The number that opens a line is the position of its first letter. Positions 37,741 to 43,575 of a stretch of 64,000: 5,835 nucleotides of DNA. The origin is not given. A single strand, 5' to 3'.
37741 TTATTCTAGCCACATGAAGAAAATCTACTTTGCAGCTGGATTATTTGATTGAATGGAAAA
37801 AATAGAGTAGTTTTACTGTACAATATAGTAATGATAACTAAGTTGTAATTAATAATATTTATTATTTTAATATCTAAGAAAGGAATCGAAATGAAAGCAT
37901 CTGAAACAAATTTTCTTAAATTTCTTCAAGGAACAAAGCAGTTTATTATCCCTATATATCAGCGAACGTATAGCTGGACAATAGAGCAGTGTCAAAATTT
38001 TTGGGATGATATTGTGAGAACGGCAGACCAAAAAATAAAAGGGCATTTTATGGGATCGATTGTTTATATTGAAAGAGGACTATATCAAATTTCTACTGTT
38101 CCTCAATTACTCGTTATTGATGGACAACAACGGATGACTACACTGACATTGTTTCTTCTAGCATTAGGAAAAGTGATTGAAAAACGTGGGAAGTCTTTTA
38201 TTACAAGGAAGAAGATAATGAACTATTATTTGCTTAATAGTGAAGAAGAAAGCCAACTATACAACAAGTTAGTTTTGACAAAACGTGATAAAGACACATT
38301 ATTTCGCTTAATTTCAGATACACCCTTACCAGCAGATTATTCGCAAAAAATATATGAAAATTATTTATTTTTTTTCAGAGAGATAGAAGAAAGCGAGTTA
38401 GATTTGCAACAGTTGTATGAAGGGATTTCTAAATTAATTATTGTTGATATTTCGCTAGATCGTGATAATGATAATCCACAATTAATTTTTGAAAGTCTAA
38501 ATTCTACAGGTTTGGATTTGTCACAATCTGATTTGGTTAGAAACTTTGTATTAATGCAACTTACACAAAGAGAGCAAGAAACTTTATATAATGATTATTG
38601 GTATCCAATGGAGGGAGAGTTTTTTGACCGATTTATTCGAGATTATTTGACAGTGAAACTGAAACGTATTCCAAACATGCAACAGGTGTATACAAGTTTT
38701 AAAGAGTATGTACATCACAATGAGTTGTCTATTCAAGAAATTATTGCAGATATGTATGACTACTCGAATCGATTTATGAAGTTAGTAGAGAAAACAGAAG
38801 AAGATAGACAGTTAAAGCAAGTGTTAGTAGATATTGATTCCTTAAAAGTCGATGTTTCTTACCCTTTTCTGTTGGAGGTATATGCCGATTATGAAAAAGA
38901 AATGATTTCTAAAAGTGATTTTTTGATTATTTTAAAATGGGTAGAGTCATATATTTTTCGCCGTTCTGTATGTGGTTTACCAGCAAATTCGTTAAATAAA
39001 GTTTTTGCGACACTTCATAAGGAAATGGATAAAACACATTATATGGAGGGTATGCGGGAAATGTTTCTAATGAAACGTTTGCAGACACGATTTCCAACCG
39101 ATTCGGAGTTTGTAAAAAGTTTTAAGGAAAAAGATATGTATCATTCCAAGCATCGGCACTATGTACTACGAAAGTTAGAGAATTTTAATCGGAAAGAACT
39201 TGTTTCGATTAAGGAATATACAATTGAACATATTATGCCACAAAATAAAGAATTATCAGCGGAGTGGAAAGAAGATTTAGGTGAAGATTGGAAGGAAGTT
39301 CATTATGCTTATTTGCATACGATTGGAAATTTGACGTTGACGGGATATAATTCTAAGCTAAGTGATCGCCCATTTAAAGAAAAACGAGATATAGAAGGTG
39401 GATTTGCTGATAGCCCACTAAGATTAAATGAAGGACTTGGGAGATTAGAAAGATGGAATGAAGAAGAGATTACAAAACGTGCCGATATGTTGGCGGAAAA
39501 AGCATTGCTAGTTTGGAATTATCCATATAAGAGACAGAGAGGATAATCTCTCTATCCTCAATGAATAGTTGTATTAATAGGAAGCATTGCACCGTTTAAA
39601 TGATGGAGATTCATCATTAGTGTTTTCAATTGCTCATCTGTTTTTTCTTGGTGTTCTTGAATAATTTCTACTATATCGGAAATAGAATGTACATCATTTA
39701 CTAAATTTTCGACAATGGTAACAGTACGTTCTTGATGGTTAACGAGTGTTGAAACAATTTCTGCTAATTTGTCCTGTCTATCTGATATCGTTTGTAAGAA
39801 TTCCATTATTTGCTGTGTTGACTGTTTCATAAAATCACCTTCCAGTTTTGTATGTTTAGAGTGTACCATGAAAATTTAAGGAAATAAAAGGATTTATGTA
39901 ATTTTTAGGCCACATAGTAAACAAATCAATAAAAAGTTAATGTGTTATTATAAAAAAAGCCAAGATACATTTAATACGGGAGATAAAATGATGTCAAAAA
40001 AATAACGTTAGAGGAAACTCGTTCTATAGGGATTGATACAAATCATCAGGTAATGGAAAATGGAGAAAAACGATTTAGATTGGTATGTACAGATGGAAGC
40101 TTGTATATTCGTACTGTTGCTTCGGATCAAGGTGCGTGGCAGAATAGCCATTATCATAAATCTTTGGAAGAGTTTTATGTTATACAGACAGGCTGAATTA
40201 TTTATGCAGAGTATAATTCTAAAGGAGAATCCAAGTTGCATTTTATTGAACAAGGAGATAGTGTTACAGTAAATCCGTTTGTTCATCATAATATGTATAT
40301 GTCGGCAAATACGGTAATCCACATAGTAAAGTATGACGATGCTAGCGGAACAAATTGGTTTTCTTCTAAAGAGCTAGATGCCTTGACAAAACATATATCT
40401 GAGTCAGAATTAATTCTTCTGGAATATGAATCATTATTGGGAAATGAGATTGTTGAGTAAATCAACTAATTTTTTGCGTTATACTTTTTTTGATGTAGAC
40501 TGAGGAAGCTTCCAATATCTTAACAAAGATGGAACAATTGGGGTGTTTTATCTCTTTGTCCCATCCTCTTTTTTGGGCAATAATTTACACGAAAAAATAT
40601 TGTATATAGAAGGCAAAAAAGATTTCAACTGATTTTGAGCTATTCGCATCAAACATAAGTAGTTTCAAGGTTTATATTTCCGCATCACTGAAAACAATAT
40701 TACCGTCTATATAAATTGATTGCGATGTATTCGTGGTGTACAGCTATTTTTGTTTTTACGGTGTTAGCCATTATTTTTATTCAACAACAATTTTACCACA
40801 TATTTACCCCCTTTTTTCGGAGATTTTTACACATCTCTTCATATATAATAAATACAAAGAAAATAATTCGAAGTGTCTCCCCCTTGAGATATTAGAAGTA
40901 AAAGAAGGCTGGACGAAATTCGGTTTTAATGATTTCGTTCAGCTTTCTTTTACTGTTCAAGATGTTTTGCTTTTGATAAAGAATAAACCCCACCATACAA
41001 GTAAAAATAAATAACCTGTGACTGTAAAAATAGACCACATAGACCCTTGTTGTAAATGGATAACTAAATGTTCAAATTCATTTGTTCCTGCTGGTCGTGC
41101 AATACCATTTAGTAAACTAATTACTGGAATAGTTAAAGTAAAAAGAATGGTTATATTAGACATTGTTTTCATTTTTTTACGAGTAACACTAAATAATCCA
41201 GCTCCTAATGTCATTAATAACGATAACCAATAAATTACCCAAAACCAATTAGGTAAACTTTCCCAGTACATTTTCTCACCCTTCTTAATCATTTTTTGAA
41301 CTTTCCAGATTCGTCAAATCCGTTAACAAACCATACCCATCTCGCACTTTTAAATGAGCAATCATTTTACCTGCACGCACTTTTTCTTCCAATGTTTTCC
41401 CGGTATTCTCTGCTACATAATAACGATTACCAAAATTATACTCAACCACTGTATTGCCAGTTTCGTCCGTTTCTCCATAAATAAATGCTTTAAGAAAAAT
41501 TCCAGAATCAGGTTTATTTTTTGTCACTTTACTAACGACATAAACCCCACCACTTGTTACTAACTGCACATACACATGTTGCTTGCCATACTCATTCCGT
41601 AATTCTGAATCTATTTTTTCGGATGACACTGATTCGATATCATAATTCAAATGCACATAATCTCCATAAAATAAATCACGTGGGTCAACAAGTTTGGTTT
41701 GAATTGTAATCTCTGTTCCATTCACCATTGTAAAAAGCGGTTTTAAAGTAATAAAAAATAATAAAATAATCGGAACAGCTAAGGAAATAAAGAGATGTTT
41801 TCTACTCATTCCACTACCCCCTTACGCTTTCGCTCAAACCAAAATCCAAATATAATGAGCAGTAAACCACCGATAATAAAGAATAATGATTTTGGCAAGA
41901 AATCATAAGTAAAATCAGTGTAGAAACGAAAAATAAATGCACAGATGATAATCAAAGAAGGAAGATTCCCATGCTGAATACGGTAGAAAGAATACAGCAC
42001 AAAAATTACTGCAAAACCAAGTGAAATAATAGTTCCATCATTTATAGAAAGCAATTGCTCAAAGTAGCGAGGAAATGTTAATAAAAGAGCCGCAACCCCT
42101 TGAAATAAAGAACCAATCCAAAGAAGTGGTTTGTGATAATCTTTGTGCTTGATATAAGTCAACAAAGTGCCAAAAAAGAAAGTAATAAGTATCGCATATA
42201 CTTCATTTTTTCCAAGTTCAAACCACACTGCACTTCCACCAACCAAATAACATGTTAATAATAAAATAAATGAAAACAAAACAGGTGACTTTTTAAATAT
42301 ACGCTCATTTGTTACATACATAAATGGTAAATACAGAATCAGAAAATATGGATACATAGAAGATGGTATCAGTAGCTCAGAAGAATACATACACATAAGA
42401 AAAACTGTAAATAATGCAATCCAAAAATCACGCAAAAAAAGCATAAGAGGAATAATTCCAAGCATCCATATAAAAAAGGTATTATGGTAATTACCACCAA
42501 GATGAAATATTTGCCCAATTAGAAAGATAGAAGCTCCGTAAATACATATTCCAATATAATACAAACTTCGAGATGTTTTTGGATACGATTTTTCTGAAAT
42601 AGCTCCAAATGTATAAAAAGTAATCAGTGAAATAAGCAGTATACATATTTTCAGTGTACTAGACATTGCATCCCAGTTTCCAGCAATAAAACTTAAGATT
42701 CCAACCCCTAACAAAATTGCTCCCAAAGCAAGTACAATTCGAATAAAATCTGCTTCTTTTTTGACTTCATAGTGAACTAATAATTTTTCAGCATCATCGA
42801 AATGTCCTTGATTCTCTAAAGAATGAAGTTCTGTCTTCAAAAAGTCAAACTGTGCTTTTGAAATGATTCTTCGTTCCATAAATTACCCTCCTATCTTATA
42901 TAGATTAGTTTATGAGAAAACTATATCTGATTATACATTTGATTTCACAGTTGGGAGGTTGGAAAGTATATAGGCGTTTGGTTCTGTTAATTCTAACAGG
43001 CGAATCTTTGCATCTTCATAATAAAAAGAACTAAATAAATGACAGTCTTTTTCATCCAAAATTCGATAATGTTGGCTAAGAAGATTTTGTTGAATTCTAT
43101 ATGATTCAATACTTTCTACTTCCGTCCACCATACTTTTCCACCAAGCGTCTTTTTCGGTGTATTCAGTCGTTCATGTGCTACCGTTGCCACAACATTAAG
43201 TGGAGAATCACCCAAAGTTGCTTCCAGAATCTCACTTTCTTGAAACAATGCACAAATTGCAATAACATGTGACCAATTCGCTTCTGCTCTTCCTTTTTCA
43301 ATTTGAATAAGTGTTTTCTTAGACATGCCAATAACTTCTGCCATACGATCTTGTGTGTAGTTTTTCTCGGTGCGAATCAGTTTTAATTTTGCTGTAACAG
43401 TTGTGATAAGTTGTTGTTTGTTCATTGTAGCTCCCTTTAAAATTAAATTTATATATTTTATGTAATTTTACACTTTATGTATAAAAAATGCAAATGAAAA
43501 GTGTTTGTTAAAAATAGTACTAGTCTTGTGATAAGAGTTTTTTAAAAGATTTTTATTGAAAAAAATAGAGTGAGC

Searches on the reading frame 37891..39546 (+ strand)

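Call 48: search_protein_families(library=pfam, proteins=[window:37891-39546:+])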
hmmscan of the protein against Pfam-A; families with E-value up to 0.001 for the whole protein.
window:37891-39546:+ (551 aa): 2 families
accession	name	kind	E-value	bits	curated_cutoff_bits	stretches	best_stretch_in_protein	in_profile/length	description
PF03235.19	GmrSD_N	-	7.5e-36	124.6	33.2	1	10-220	3-198/199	GmrSD restriction endonuclease, N-terminal domain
PF07510.16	GmrSD_C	-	4.2e-28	98.4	23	1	402-536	2-137/138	GmrSD restriction endonucleases, C-terminal domain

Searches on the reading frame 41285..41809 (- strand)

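Call 48: search_protein_families(library=pfam, proteins=[window:41285-41809:-])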
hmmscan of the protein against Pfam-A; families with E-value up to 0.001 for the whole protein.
window:41285-41809:- (174 aa): 1 family
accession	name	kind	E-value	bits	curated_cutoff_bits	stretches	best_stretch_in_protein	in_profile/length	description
PF14345.11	GDYXXLXY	-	1.3e-25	90.4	27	1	14-165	2-153/153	GDYXXLXY protein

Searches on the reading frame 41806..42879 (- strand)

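Call 48: search_protein_families(library=pfam, proteins=[window:41806-42879:-])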
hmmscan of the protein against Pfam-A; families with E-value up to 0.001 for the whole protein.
window:41806-42879:- (357 aa): 2 families
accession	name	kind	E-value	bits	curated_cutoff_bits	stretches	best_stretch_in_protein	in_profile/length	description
PF09925.14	DUF2157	-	1.3e-33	116.2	32.4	1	29-153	13-144/146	Predicted membrane protein (DUF2157)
PF14351.11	DUF4401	-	0.00072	19.5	30.4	0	45-350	3-306/307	Domain of unknown function (DUF4401)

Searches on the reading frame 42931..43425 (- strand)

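Call 48: search_protein_families(library=pfam, proteins=[window:42931-43425:-])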
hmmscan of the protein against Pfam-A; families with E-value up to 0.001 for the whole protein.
window:42931-43425:- (164 aa): 3 families
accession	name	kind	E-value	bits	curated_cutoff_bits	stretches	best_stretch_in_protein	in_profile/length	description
PF01381.28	HTH_3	-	1.8e-08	34.7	23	1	14-64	1-51/55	Helix-turn-helix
PF12844.13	HTH_19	-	1.6e-07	31.6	30.2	1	13-61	3-51/64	Helix-turn-helix domain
PF13560.12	HTH_31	-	1.8e-06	28.6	27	1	12-65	4-58/64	Helix-turn-helix domain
